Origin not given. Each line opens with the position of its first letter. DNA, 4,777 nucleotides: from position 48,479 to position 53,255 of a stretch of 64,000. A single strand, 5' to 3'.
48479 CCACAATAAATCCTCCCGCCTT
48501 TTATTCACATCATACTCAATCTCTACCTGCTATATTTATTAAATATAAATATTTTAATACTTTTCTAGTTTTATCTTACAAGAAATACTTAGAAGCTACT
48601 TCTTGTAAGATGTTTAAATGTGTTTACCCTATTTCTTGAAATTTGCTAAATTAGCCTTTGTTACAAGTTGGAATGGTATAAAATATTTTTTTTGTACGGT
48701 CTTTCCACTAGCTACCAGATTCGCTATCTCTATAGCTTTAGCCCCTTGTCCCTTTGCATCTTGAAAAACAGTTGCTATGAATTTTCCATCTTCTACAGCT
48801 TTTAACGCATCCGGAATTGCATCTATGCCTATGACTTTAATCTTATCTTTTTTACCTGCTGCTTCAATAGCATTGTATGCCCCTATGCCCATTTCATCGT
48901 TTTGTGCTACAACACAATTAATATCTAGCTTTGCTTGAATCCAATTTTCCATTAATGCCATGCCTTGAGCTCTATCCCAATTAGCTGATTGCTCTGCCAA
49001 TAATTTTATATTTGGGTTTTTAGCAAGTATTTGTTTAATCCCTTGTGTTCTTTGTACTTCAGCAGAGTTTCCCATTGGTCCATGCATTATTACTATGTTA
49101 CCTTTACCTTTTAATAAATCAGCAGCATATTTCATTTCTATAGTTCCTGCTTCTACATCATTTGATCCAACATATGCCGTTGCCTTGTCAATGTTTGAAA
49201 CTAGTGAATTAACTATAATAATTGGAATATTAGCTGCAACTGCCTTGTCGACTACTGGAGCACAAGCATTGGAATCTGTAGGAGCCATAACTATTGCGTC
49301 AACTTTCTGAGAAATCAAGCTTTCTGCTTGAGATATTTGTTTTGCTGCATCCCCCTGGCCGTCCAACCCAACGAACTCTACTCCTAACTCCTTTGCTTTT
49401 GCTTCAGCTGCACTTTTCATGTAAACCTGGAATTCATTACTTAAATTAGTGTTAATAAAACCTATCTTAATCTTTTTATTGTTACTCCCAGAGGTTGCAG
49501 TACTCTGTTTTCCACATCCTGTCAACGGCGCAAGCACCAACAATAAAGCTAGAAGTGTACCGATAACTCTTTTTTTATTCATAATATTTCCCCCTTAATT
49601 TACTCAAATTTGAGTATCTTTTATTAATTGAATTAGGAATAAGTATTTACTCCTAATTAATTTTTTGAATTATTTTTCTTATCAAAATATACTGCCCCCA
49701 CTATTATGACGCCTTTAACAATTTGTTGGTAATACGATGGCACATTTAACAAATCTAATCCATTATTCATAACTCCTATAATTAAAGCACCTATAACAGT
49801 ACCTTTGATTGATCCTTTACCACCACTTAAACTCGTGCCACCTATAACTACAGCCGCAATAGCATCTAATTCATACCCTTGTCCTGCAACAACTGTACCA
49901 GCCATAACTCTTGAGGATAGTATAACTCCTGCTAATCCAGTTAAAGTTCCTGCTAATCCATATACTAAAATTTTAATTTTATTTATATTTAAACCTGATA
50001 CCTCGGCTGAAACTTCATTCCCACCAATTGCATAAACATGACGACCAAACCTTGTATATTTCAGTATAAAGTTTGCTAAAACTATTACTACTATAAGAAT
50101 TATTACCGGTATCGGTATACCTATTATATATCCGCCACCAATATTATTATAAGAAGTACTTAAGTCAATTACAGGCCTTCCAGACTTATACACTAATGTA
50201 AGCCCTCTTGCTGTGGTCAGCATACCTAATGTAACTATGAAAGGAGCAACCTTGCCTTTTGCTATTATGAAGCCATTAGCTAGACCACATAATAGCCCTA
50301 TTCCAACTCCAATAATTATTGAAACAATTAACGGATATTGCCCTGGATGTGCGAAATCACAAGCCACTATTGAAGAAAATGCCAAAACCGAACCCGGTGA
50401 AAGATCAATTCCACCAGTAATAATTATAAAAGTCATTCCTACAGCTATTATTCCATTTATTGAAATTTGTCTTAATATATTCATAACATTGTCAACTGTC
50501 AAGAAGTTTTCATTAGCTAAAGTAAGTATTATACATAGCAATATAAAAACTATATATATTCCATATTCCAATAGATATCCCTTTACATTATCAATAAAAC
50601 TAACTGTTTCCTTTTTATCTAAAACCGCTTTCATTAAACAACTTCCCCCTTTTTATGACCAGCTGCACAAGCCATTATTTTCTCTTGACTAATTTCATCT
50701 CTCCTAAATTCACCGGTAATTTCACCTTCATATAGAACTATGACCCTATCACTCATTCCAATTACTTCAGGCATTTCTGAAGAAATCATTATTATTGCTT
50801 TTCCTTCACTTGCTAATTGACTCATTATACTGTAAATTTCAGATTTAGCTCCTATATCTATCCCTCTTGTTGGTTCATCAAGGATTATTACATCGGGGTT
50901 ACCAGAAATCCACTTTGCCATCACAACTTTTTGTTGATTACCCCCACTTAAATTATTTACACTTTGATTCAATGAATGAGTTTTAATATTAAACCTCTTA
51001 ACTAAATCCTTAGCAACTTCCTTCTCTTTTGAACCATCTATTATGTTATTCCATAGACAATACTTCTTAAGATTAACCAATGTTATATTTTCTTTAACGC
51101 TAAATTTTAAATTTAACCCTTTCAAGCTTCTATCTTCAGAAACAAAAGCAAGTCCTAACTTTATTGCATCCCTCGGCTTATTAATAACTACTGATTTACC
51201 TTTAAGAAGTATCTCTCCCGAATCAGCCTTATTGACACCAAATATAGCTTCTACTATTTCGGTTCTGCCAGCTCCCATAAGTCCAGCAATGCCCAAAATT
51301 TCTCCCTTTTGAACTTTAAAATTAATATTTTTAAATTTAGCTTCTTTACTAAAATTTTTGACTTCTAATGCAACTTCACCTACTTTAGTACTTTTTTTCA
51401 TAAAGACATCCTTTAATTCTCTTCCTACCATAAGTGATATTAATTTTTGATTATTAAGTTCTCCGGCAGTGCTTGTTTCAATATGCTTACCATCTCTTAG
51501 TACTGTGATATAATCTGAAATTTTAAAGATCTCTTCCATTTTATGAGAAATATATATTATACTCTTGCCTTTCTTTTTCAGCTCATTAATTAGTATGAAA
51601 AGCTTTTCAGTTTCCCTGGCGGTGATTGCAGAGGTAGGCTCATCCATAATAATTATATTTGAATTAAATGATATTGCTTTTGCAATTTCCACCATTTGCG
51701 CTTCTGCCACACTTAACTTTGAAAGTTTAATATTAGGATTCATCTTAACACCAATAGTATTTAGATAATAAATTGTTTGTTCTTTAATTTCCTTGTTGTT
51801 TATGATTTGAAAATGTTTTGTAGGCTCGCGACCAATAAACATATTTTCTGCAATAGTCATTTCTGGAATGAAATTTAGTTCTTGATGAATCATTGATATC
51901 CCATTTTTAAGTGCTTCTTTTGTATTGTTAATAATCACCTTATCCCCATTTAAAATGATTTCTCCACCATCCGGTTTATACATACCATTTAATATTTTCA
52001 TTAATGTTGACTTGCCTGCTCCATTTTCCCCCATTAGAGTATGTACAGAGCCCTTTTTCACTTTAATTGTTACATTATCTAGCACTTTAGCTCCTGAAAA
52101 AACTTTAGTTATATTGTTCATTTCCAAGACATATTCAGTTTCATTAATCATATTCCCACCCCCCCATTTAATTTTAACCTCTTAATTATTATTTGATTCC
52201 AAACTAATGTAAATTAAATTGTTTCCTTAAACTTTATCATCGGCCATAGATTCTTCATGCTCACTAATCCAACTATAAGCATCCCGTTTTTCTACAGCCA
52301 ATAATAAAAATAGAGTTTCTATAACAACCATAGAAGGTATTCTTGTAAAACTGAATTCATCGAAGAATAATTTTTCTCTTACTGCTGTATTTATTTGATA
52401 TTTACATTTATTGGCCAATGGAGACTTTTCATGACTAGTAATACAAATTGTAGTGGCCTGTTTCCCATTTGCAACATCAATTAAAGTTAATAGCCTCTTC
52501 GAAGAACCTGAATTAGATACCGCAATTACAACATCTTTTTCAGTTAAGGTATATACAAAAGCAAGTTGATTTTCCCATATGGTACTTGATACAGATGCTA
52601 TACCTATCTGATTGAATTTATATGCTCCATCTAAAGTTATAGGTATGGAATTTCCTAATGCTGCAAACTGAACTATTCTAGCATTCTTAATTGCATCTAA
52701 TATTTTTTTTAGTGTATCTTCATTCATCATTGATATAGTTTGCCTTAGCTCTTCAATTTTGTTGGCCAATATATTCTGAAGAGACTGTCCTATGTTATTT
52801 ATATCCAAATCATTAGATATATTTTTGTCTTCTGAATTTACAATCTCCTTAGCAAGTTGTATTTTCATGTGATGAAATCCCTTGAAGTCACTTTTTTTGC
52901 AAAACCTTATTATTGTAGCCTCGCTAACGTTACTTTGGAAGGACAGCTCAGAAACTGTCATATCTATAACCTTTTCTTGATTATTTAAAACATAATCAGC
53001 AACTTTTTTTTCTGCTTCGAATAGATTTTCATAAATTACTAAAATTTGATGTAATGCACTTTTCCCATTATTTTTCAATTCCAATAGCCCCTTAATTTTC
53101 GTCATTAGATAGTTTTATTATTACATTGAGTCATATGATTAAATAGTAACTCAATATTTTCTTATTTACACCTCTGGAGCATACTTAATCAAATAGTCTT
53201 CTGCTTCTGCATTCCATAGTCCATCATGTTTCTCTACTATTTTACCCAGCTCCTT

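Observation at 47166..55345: sorD-sorE catabolic cluster with ABC import and an ADP-dependent kinase instead of a PTS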

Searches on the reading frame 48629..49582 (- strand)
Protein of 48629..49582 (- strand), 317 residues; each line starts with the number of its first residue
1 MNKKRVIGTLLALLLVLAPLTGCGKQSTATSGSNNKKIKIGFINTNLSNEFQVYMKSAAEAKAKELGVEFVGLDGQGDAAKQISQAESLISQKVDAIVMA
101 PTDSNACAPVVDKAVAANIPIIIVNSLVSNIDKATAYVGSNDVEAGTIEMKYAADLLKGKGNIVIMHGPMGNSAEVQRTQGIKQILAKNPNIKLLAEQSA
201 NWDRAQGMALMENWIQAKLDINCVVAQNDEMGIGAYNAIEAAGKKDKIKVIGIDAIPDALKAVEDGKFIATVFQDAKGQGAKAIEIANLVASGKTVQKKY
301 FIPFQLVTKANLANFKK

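Call 3: search_protein_families(library=pfam, proteins=[window:48629-49582:-])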
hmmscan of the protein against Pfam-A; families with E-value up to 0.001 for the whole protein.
window:48629-49582:- (317 aa): 4 families
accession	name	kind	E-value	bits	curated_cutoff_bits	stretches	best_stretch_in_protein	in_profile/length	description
PF13407.12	Peripla_BP_4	-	3e-66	224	35.1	1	40-294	1-257/258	Periplasmic binding protein domain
PF00532.27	Peripla_BP_1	-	2.1e-16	60.7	22.2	1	39-269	3-239/281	Periplasmic binding proteins and sugar binding domain of LacI family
PF13458.12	Peripla_BP_6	-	1.5e-06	28.5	31.7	1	51-265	14-237/343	Periplasmic binding protein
PF13377.12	Peripla_BP_3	-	1.6e-06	28.8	26.5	1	168-308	19-163/167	Periplasmic binding protein-like domain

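Call 4: search_protein_families(library=ncbifam, proteins=[window:48629-49582:-])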
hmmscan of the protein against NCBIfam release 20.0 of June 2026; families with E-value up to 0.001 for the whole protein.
window:48629-49582:- (317 aa): 21 families
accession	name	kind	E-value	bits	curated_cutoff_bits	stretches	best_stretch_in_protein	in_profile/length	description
NF007936.0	PRK10653.1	equivalog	2.4e-54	184.7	337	1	26-309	15-295/295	ribose ABC transporter substrate-binding protein RbsB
NF041827.1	YtfQ_transport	equivalog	5.4e-37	127.4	510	1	29-280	17-276/320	galactofuranose ABC transporter, galactofuranose-binding protein YtfQ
NF007254.0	PRK09701.1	equivalog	1.1e-35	123.3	335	1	30-299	17-296/311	D-allose transporter substrate-binding protein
TIGR02634.1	xylF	equivalog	8.4e-28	97.8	389.55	1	41-297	2-261/302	D-xylose ABC transporter substrate-binding protein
NF011924.1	PRK15395.1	equivalog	2.4e-27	95.9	420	1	33-296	21-301/329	galactose/glucose ABC transporter substrate-binding protein MglB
NF007680.0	PRK10355.1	equivalog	5.5e-21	75.1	504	1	23-297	11-288/331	D-xylose ABC transporter substrate-binding protein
TIGR02637.1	RhaS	equivalog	1.3e-16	60.7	342.25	1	40-295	1-260/302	rhamnose ABC transporter substrate-binding protein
NF007075.0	PRK09526.1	subfamily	3.9e-16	58.9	340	1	36-311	62-330/358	LacI family DNA-binding transcriptional regulator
NF040907.2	ChvE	equivalog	7.6e-16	58.2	460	1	76-297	37-280/324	multiple monosaccharide ABC transporter substrate-binding protein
NF007743.0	PRK10423.1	equivalog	9.8e-15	54.5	531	1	33-286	55-303/330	ribose operon transcriptional repressor RbsR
NF008185.0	PRK10936.1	equivalog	1.4e-13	50.5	200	1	60-312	72-320/346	TMAO reductase system periplasmic protein TorT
NF052284.1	rhzpin_SBP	equivalog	9.3e-13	48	420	1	55-269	19-233/289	rhizopine catabolism ABC transporter substrate-binding protein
NF047341.1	lactose_RbsR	equivalog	7.1e-11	42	382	1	33-308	57-324/331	ribose utilization transcriptional repressor RbsR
NF007979.0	PRK10703.1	equivalog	2.7e-09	36.6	501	1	31-286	53-304/341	HTH-type transcriptional repressor PurR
NF051853.1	TransRegUriRCory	equivalog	8.4e-09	35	550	1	36-311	57-323/327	transcriptional regulator UriR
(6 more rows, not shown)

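Call 65: find_homologous_proteins(query=window:48629-49582:-, max_evalue=1e-40)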
Query window:48629-49582:- (317 aa): 3152 proteins with E <= 1e-40 among 8000 candidates; the best 120 are listed.
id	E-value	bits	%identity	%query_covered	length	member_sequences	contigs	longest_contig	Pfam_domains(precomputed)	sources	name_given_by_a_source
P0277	7.1e-196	667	100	100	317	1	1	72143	PF13377.13,PF00532.28,PF13407.13,PF13458.13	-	-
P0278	1.2e-178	611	90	100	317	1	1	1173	PF13377.13,PF00532.28,PF13407.13,PF13458.13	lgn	-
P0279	1.8e-125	436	65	99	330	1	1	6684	PF13377.13,PF00532.28,PF13407.13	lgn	-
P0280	6.7e-124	431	62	100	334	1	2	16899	PF13377.13,PF00532.28,PF13407.13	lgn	-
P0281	5.9e-118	411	61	100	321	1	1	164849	PF00532.28,PF13407.13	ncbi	ncbi:MAG: substrate-binding domain-containing protein [Saccharofermentanales bacterium]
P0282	2.9e-116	406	61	100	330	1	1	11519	PF13377.13,PF00532.28,PF13407.13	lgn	-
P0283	9.3e-116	404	65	92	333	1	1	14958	PF13377.13,PF00532.28,PF13407.13,PF13458.13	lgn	-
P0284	1.2e-110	387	58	100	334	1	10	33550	PF13377.13,PF00532.28,PF13407.13,PF13458.13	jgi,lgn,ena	-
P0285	2.7e-110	386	59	97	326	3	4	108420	PF13377.13,PF00532.28,PF13407.13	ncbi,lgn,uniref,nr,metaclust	ncbi:sugar ABC transporter substrate-binding protein [Cohnella thermotolerans]|uniref:sugar ABC tran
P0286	6.9e-108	378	65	89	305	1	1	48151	PF13377.13,PF00532.28,PF13407.13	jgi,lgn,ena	-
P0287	3.2e-107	376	57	92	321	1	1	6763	PF00532.28,PF13407.13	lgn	-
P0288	5.5e-107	375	59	100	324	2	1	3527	PF13377.13,PF00532.28,PF13407.13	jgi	jgi:inositol transport system substrate-binding protein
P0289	7.8e-107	375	65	90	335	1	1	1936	PF13377.13,PF00532.28,PF13407.13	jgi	jgi:inositol transport system substrate-binding protein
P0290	1.2e-106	374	60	97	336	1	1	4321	PF13377.13,PF00532.28,PF13407.13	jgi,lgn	jgi:inositol transport system substrate-binding protein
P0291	1.6e-106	374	60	97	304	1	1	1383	PF13377.13,PF00532.28,PF13407.13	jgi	jgi:inositol transport system substrate-binding protein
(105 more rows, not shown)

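Call 66: find_encoding_contigs(protein=P0280, flank=9000, max_places=1)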
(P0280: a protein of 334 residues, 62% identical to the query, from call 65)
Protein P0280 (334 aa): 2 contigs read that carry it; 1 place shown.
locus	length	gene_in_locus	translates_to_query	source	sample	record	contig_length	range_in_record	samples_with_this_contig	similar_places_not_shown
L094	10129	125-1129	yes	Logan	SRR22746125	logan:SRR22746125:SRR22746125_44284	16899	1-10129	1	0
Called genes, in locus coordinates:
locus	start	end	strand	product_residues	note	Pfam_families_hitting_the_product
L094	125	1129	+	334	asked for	PF00532:Peripla_BP_1, PF13407:Peripla_BP_4, PF13377:Peripla_BP_3 (weak)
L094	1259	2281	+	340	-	PF08240:ADH_N, PF16912:Glu_dehyd_C, PF00107:ADH_zinc_N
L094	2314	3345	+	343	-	PF08240:ADH_N, PF16912:Glu_dehyd_C, PF00107:ADH_zinc_N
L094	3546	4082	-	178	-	PF13302:Acetyltransf_3, PF13420:Acetyltransf_4, PF00583:Acetyltransf_1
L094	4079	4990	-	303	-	PF09924:LPG_synthase_C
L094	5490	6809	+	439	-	PF01547:SBP_bac_1, PF13416:SBP_bac_8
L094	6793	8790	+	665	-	PF02743:dCache_1, PF06580:His_kinase, PF02518:HATPase_c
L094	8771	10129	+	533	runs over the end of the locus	PF00072:Response_reg, PF00165:HTH_AraC, PF12833:HTH_18, PF00165:HTH_AraC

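Call 67: find_encoding_contigs(protein=P0281, flank=9000, max_places=1)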
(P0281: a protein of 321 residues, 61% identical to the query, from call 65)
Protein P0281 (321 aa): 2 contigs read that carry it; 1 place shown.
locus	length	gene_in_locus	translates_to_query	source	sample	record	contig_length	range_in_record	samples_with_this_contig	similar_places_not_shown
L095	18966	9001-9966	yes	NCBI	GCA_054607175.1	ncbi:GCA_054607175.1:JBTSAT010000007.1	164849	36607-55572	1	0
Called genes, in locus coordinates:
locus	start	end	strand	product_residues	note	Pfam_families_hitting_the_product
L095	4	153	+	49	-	-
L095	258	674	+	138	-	PF02566:OsmC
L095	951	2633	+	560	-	PF02743:dCache_1, PF00672:HAMP, PF06580:His_kinase, PF02518:HATPase_c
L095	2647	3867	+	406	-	PF00072:Response_reg, PF00165:HTH_AraC, PF12833:HTH_18, PF00165:HTH_AraC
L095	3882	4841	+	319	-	PF00532:Peripla_BP_1, PF13407:Peripla_BP_4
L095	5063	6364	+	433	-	-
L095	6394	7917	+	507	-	PF00005:ABC_tran, PF13304:AAA_21 (faint), PF00005:ABC_tran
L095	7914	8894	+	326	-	PF02653:BPD_transp_2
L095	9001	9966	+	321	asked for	PF00532:Peripla_BP_1, PF13407:Peripla_BP_4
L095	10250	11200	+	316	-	PF00532:Peripla_BP_1, PF13407:Peripla_BP_4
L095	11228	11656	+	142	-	PF05025:RbsD_FucU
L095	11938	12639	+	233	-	PF00657:Lipase_GDSL, PF13472:Lipase_GDSL_2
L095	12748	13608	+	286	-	PF02588:YitT_membrane, PF10035:DUF2179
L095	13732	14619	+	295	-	PF00005:ABC_tran, PF13304:AAA_21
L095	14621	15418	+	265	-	PF12679:ABC2_membrane_2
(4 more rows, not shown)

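Call 68: find_encoding_contigs(protein=P0279, flank=9000, max_places=1)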
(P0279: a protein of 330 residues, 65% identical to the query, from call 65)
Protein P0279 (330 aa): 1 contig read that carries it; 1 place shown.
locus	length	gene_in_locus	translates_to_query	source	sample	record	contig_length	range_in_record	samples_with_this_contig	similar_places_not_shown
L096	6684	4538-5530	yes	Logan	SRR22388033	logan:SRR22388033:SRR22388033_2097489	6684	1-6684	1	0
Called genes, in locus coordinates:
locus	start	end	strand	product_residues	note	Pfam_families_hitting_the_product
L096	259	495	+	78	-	PF27871:CLB_0814_fam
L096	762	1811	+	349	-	PF00356:LacI, PF00532:Peripla_BP_1, PF13407:Peripla_BP_4, PF13377:Peripla_BP_3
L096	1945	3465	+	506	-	PF00005:ABC_tran, PF13304:AAA_21 (faint), PF00005:ABC_tran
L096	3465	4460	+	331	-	PF02653:BPD_transp_2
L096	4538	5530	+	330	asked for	PF00532:Peripla_BP_1, PF13407:Peripla_BP_4, PF13377:Peripla_BP_3 (weak)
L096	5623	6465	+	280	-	PF00903:Glyoxalase, PF13468:Glyoxalase_3 (faint), PF13669:Glyoxalase_4 (weak), PF22677:Ble-like_N (faint), PF00903:Glyoxalase, PF13669:Glyoxalase_4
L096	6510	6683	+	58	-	?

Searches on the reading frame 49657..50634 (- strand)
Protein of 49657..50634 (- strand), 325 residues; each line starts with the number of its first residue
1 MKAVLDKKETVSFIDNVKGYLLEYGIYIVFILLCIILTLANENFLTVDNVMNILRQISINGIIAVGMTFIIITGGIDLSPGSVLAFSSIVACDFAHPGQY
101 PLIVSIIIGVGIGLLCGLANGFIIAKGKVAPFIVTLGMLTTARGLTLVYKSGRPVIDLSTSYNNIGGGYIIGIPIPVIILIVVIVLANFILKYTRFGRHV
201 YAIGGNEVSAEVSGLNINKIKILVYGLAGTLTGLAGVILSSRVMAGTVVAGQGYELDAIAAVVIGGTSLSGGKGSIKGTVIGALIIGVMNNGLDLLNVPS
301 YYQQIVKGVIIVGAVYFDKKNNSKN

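Call 3: search_protein_families(library=pfam, proteins=[window:49657-50634:-])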
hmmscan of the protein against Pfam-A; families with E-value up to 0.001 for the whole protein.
window:49657-50634:- (325 aa): 1 family
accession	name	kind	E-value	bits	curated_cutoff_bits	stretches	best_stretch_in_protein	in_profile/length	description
PF02653.21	BPD_transp_2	-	4.5e-46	157.6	26.8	1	50-314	2-268/269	Branched-chain amino acid transport system / permease component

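Call 4: search_protein_families(library=ncbifam, proteins=[window:49657-50634:-])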
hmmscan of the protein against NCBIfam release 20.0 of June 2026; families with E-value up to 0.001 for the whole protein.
window:49657-50634:- (325 aa): 14 families
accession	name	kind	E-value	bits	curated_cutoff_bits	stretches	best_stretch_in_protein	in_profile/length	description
NF007067.0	PRK09512.1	equivalog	4.3e-96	321.8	398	1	17-321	13-320/321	ribose ABC transporter permease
NF008441.0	PRK11285.1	equivalog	1.6e-73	247.7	378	1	17-323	23-328/333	L-arabinose ABC transporter permease AraH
NF040906.3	GguB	equivalog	5.3e-72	243.1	450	2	172-323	223-374/375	multiple monosaccharide ABC transporter permease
NF007252.0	PRK09699.1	equivalog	7.1e-68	229.3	396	1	22-319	24-322/326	D-allose ABC transporter permease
NF007014.0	PRK09478.1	equivalog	1.2e-63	215.5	386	1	15-321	7-331/336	galactose/methyl galactoside ABC transporter permease MglC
NF008630.0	PRK11618.1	equivalog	1.3e-55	189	363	1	28-318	14-309/331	galactofuranose ABC transporter, permease protein YjfF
NF041862.1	YtfT_transport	equivalog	3.7e-46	157.8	535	1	49-312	55-318/339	galactofuranose ABC transporter, ATP-binding protein YtfT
NF011961.0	PRK15432.1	equivalog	1.2e-43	149.6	388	1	23-319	10-305/344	autoinducer 2 ABC transporter permease LsrC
NF011612.1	PRK15038.1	equivalog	9.7e-38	130.1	500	1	23-312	5-299/322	autoinducer 2 ABC transporter permease LsrD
TIGR03409.1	urea_trans_UrtB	equivalog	4.8e-13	49.4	250.3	1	177-311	147-275/291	urea ABC transporter permease subunit UrtB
TIGR03408.1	urea_trans_UrtC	equivalog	1e-08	35.2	296.2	1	177-315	173-304/313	urea ABC transporter permease subunit UrtC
TIGR03727.1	urea_t_UrtC_arc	equivalog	1e-06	27.9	575.55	1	177-311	199-327/369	urea ABC transporter, permease protein UrtC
NF047929.1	ABC_B6_perm_2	equivalog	2.9e-06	26.7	400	1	173-238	183-248/337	putative B6 ABC transporter permease subunit 2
NF008011.0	PRK10740.1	equivalog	0.00024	20.8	379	1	175-306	160-283/308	high-affinity branched-chain amino acid ABC transporter permease LivH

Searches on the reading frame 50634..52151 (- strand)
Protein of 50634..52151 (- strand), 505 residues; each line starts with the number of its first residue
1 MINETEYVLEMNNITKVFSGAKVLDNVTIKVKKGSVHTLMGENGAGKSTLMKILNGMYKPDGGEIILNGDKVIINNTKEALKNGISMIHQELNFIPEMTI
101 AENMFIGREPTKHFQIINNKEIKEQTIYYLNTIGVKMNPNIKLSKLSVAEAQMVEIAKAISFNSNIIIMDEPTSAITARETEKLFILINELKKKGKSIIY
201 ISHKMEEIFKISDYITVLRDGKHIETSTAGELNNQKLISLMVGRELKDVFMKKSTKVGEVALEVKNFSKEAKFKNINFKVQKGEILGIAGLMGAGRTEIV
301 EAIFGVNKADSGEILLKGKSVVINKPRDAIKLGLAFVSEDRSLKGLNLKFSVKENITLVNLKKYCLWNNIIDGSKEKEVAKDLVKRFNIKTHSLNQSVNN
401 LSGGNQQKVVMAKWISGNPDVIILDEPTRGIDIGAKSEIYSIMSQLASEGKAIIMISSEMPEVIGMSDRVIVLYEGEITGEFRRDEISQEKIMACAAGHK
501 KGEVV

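Call 3: search_protein_families(library=pfam, proteins=[window:50634-52151:-])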
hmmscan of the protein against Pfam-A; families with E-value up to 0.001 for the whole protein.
window:50634-52151:- (505 aa): 4 families
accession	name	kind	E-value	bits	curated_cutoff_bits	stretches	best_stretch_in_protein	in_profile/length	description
PF00005.33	ABC_tran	-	1e-55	188.5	25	2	24-174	1-137/137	ABC transporter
PF13304.12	AAA_21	-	8.4e-08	33.1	27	0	38-70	3-26/304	AAA domain, putative AbiEii toxin, Type IV TA system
PF13555.12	AAA_29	-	0.00014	21.9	27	0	25-51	13-39/61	P-loop containing region of AAA domain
PF13604.12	AAA_30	-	0.00022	21.4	27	0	34-67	18-51/191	AAA domain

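Call 4: search_protein_families(library=ncbifam, proteins=[window:50634-52151:-])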
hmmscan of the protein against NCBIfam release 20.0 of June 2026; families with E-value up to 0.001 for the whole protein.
window:50634-52151:- (505 aa): 190 families (the best 25 are shown)
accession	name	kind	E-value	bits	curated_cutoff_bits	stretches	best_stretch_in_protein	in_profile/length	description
NF008030.0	PRK10762.1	equivalog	1.8e-176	587.8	745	1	6-501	2-496/501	ribose ABC transporter ATP-binding protein RbsA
NF008442.0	PRK11288.1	equivalog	6.9e-175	582.1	689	1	5-498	4-497/504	L-arabinose ABC transporter ATP-binding protein AraG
NF010069.0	PRK13549.1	equivalog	3e-173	577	699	1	5-500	2-505/513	xylose ABC transporter ATP-binding protein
NF008215.0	PRK10982.1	equivalog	8.4e-165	549.2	828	1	3-499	8-505/506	galactose/methyl galactoside ABC transporter ATP-binding protein MglA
NF040905.2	GguA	equivalog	7.9e-164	545.7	810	1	8-495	1-499/500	multiple monosaccharide ABC transporter ATP-binding protein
NF007253.0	PRK09700.1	equivalog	1.7e-161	538.3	772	1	8-498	5-508/510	D-allose ABC transporter ATP-binding protein AlsA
NF041861.1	YtfR_transport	equivalog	4.5e-149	497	850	1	8-497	1-491/492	galactofuranose ABC transporter, ATP-binding protein YtfR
TIGR02633.1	xylG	equivalog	3.9e-145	484.2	723.65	1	9-496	2-499/500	D-xylose ABC transporter ATP-binding protein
NF011967.0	PRK15439.1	equivalog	1.2e-126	423.1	586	1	5-501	8-504/510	autoinducer 2 ABC transporter ATP-binding protein LsrA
NF047930.1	ABC_ATP_B6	equivalog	1.1e-107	360.8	670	1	8-492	2-504/510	putative B6 ABC transporter ATP-binding protein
TIGR01188.1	drrA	subfamily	1.4e-64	218.3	312.45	2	16-252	1-233/302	daunorubicin resistance ABC transporter, ATP-binding protein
TIGR03410.1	urea_trans_UrtE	equivalog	2.2e-63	213.8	285.8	2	9-238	1-225/230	urea ABC transporter ATP-binding subunit UrtE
TIGR04521.1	ECF_ATPase_2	equivalog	1.4e-62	211.3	330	2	21-233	18-233/279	energy-coupling factor transporter ATPase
TIGR03608.1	L_ocin_972_ABC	subfamily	5.9e-61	205.5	254.85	2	11-211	1-199/206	putative bacteriocin export ABC transporter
TIGR02315.1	ABC_phnC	equivalog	1.1e-59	201.8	266.1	2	8-237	1-238/243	phosphonate ABC transporter ATP-binding protein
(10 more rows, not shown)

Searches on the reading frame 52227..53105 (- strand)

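Call 3: search_protein_families(library=pfam, proteins=[window:52227-53105:-])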
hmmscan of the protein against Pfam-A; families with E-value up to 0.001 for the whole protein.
window:52227-53105:- (292 aa): 3 families
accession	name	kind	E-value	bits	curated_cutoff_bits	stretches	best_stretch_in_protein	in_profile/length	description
PF01418.23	HTH_6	-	1.8e-20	73.1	28.3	1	18-90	4-76/77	Helix-turn-helix domain, rpiR family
PF01380.27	SIS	-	2.5e-15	56.9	25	1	139-261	2-124/131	SIS domain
PF13580.11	SIS_2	-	3.5e-05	24.3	27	1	180-224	94-138/138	SIS domain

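Call 4: search_protein_families(library=ncbifam, proteins=[window:52227-53105:-])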
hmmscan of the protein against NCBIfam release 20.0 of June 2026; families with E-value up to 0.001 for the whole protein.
window:52227-53105:- (292 aa): 19 families
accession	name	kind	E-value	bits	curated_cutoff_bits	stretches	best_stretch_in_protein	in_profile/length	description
NF008451.0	PRK11302.1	subfamily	3.1e-33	115.5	296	1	18-265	4-250/286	transcriptional regulator HexR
NF008458.0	PRK11337.1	equivalog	1.3e-32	113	378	1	11-271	10-270/293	MurR/RpiR family transcriptional regulator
NF010701.0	PRK14101.1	equivalog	8.1e-32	110.2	920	1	16-276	342-601/638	bifunctional transcriptional regulator/glucokinase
NF040776.2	AlsR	equivalog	1.4e-29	102.9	400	1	21-275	8-262/279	transcriptional repressor AlsR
NF008590.0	PRK11557.1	equivalog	2.7e-26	92.6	355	1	17-243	3-233/282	MurR/RpiR family transcriptional regulator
NF012026.0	PRK15482.1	equivalog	6.7e-25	88.2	408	1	27-269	13-262/285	HTH-type transcriptional regulator MurR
NF008141.0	PRK10892.1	equivalog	3.1e-11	43.1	505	1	95-235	5-142/328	arabinose-5-phosphate isomerase KdsD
TIGR03127.2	RuMP_HxlB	equivalog_domain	4.4e-09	36.5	160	1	117-245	5-128/178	6-phospho-3-hexuloisomerase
TIGR00393.1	kpsF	subfamily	1.2e-07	31.6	203.7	1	187-243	45-101/268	KpsF/GutQ family sugar-phosphate isomerase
NF003915.0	PRK05441.1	subfamily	4.7e-06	25.8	168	1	186-242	128-184/300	N-acetylmuramic acid 6-phosphate etherase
NF001484.0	PRK00331.1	subfamily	1.3e-05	23.8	381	1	115-240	256-384/601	isomerizing glutamine--fructose-6-phosphate transaminase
TIGR01135.1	glmS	equivalog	5e-05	22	418.05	1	101-240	256-389/607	glutamine--fructose-6-phosphate transaminase (isomerizing)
NF046059.1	NagB_SO3506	equivalog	0.00011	21.6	430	1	175-238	77-135/330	glucosamine-6-phosphate deaminase NagB-II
TIGR00274.1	TIGR00274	equivalog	0.00019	20.6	302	1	185-242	122-179/291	N-acetylmuramic acid 6-phosphate etherase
NF008581.0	PRK11543.1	equivalog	0.00021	20.4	481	1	187-243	87-143/321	arabinose-5-phosphate isomerase GutQ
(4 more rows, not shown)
